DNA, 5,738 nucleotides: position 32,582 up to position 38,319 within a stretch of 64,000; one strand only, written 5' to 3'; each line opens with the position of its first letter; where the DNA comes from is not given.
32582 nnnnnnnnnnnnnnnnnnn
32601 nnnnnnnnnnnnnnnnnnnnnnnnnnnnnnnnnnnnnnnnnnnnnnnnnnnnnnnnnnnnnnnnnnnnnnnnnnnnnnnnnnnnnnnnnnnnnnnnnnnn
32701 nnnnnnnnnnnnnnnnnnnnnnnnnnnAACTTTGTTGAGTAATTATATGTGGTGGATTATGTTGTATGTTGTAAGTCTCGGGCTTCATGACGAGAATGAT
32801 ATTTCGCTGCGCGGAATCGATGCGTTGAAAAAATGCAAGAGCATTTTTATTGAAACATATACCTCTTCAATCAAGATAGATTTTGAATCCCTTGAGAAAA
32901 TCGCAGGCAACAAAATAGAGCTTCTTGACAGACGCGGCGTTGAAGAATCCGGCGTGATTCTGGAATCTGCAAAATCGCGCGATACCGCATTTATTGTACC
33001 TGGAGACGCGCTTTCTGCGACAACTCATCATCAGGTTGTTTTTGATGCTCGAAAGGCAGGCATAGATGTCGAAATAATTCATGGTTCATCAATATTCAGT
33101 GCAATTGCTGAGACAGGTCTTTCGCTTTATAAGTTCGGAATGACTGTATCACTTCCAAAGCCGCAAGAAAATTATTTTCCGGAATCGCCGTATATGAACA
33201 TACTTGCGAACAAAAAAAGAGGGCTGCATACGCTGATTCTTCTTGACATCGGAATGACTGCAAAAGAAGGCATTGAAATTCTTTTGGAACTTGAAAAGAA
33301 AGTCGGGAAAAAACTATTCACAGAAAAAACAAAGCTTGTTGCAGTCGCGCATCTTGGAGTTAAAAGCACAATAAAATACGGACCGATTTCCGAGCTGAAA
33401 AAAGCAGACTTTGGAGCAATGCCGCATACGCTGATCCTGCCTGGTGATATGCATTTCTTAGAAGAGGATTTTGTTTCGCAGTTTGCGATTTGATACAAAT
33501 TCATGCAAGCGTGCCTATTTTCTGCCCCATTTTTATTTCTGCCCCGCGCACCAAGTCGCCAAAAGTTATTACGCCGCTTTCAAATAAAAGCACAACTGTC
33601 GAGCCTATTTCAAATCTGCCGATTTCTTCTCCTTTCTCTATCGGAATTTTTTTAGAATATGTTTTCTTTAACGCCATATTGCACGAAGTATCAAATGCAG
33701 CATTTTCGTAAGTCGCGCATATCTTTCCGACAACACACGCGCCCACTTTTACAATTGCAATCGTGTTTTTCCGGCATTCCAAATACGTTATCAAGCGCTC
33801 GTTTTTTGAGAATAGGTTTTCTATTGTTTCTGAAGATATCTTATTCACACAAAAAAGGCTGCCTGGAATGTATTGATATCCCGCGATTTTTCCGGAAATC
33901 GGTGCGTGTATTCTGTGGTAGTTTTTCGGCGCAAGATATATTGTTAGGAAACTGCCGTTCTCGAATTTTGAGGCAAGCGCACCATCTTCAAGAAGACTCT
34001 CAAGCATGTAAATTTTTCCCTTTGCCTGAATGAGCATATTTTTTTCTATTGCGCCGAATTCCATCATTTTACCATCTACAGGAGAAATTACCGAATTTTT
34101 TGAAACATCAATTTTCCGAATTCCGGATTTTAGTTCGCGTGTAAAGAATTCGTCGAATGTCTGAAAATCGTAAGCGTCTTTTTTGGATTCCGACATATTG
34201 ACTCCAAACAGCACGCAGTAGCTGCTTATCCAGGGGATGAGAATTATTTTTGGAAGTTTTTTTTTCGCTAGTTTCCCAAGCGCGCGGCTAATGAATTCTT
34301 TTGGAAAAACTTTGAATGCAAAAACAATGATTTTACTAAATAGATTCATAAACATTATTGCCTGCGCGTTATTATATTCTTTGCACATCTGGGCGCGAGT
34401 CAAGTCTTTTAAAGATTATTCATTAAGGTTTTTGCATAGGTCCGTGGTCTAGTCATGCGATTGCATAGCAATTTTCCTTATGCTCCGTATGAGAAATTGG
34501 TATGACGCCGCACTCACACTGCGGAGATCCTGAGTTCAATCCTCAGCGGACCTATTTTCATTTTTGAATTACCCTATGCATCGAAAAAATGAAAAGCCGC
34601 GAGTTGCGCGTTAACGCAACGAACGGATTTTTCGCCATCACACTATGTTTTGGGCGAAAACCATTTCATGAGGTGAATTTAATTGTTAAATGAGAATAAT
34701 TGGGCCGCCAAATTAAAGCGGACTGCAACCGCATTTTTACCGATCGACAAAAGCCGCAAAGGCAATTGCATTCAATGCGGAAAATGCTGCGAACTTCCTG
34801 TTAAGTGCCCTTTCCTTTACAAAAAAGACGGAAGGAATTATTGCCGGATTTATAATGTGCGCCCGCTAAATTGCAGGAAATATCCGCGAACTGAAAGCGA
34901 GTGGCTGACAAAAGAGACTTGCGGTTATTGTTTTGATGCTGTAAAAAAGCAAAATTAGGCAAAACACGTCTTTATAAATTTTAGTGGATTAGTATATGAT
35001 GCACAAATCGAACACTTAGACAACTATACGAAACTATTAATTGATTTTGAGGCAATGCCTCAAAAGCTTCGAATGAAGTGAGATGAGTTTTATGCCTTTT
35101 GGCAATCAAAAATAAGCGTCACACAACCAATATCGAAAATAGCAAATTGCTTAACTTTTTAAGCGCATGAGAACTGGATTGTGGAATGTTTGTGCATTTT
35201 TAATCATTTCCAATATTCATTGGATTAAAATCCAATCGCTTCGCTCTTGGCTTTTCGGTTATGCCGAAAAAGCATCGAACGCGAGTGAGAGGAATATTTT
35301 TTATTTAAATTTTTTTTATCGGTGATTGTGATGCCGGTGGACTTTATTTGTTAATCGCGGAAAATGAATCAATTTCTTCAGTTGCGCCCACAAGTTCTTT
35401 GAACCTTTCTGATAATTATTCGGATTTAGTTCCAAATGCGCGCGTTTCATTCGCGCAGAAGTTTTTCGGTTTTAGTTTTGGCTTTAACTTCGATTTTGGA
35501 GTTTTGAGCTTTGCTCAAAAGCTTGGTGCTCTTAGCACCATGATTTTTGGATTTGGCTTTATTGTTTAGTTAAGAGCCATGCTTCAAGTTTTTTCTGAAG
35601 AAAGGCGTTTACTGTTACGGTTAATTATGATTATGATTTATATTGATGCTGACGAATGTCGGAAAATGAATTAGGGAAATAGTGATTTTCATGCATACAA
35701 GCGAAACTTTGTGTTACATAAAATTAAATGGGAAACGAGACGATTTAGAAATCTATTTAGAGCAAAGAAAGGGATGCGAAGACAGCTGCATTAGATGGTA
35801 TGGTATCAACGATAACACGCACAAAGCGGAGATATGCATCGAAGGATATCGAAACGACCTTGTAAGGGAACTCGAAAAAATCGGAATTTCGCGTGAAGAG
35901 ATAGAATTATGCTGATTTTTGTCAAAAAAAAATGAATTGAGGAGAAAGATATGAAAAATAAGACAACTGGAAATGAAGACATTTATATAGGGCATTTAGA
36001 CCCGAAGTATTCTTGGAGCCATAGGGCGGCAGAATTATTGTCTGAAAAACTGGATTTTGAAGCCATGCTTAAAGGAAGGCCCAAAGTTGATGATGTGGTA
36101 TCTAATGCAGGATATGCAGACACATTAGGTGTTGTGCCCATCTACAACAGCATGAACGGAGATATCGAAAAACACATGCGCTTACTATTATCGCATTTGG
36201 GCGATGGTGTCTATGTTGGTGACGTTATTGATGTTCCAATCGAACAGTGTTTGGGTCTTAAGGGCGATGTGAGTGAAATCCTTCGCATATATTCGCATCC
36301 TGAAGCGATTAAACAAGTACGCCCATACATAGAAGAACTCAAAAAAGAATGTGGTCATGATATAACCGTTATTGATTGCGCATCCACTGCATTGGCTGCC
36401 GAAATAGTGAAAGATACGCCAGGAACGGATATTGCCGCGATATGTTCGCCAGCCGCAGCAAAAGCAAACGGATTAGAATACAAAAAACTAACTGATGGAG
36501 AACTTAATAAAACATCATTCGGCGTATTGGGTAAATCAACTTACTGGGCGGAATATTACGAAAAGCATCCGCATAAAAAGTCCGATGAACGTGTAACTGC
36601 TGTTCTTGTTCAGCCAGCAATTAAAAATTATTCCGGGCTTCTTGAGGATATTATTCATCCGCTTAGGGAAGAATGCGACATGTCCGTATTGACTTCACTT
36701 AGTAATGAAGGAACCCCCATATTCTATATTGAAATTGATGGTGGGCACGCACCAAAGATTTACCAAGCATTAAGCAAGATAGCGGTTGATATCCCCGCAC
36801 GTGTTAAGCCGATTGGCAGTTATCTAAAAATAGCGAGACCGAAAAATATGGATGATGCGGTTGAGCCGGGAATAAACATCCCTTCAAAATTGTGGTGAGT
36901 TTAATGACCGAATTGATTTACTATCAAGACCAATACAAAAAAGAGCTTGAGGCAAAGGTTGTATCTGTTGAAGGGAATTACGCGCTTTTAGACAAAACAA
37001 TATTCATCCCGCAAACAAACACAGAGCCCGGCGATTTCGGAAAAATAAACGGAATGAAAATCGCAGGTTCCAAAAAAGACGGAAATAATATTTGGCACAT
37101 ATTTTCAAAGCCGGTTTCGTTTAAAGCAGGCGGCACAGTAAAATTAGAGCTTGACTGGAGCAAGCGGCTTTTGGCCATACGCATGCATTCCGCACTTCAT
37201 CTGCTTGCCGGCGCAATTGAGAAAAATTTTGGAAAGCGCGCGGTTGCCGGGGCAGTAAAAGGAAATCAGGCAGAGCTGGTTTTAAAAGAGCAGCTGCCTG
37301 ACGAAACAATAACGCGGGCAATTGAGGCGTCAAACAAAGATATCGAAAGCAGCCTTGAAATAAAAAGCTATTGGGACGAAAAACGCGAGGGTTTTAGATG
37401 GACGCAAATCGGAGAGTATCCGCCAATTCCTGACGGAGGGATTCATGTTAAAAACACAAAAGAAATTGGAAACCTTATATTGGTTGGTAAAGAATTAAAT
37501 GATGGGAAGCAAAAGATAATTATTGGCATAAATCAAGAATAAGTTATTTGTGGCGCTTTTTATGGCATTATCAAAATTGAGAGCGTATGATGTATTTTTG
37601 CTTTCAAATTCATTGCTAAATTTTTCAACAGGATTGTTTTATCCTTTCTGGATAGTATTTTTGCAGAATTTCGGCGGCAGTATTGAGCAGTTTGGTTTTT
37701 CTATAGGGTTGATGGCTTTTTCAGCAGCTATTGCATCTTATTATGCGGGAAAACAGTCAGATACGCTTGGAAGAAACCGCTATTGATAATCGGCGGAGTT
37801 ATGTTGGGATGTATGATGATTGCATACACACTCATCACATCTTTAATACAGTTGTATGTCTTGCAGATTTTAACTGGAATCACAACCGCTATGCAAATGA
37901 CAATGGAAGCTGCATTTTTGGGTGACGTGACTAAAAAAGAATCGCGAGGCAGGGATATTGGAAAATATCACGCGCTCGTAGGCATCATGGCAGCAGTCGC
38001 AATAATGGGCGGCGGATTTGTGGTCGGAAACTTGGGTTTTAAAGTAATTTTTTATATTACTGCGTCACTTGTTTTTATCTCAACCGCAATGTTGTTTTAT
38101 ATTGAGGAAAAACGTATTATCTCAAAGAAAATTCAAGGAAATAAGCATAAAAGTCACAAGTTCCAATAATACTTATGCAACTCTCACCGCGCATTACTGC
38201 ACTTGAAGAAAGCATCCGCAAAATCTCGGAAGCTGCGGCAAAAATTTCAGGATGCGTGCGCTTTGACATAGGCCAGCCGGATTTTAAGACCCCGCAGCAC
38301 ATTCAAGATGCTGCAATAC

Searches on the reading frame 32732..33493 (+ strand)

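Call 92: search_protein_families(library=pfam, proteins=[window:32732-33493:+], max_evalue=0.01)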
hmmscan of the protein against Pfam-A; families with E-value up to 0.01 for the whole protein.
window:32732-33493:+ (253 aa): 1 family
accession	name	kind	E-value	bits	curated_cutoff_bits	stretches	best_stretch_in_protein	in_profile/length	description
PF00590.25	TP_methylase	-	3.1e-17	63.7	27.8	1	10-187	1-182/212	Tetrapyrrole (Corrin/Porphyrin) Methylases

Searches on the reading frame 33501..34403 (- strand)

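Call 92: search_protein_families(library=pfam, proteins=[window:33501-34403:-], max_evalue=0.01)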
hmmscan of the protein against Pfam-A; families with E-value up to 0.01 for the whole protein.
window:33501-34403:- (300 aa): 1 family
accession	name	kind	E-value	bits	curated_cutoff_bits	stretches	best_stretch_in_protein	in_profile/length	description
PF02666.20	PS_Dcarbxylase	-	2.5e-60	204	22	1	83-297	1-197/198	Phosphatidylserine decarboxylase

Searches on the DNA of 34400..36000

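Call 56: search_rna_families(source=window, start=34400, end=36000, threshold=evalue, max_evalue=1)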
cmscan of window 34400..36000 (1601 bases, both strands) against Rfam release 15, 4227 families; matches with E-value up to 1: 1.
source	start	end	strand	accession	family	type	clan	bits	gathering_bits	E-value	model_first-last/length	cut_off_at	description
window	34481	34554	+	RF00005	tRNA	Gene; tRNA;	CL00001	30.9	29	0.00044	1-71/71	no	tRNA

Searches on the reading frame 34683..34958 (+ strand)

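Call 92: search_protein_families(library=pfam, proteins=[window:34683-34958:+], max_evalue=0.01)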
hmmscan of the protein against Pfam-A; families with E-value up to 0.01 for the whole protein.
window:34683-34958:+ (91 aa): 1 family
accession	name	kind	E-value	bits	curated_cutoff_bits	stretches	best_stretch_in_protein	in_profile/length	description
PF03692.20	CxxCxxCC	-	0.0006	20.9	23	1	41-79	45-83/85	Putative zinc- or iron-chelating domain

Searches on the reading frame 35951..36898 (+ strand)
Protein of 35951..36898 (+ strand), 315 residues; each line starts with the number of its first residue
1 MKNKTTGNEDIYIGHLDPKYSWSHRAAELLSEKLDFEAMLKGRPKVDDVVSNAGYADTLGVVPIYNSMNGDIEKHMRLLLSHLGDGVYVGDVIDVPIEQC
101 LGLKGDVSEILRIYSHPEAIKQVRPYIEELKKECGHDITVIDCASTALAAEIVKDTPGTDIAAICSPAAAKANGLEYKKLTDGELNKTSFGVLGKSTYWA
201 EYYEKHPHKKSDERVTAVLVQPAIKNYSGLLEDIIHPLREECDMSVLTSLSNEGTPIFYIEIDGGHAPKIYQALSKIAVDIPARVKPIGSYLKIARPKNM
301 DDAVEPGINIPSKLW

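Call 92: search_protein_families(library=pfam, proteins=[window:35951-36898:+], max_evalue=0.01)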
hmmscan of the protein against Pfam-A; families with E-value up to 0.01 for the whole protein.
window:35951-36898:+ (315 aa): 1 family
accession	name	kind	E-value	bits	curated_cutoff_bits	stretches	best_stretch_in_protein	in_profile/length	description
PF00800.23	PDT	-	1.2e-27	97.3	25.2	1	13-196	1-179/181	Prephenate dehydratase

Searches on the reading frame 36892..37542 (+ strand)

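Call 92: search_protein_families(library=pfam, proteins=[window:36892-37542:+], max_evalue=0.01)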
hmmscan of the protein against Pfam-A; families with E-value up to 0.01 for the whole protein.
window:36892-37542:+ (216 aa): 2 families
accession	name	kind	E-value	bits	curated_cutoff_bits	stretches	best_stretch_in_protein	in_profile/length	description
PF07973.19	tRNA_SAD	-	4.6e-05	23.8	24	1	172-207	5-41/44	Threonyl and Alanyl tRNA synthetase second additional domain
PF01411.24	tRNA-synt_2c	-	0.0047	16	30.3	1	16-90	472-551/552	tRNA synthetases class II (A)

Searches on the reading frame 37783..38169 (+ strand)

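Call 92: search_protein_families(library=pfam, proteins=[window:37783-38169:+], max_evalue=0.01)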
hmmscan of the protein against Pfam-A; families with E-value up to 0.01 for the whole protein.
window:37783-38169:+ (128 aa): 1 family
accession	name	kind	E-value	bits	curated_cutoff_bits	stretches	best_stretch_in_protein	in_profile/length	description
PF07690.21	MFS_1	-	2.1e-17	63.5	33.4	1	2-114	66-180/347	Major Facilitator Superfamily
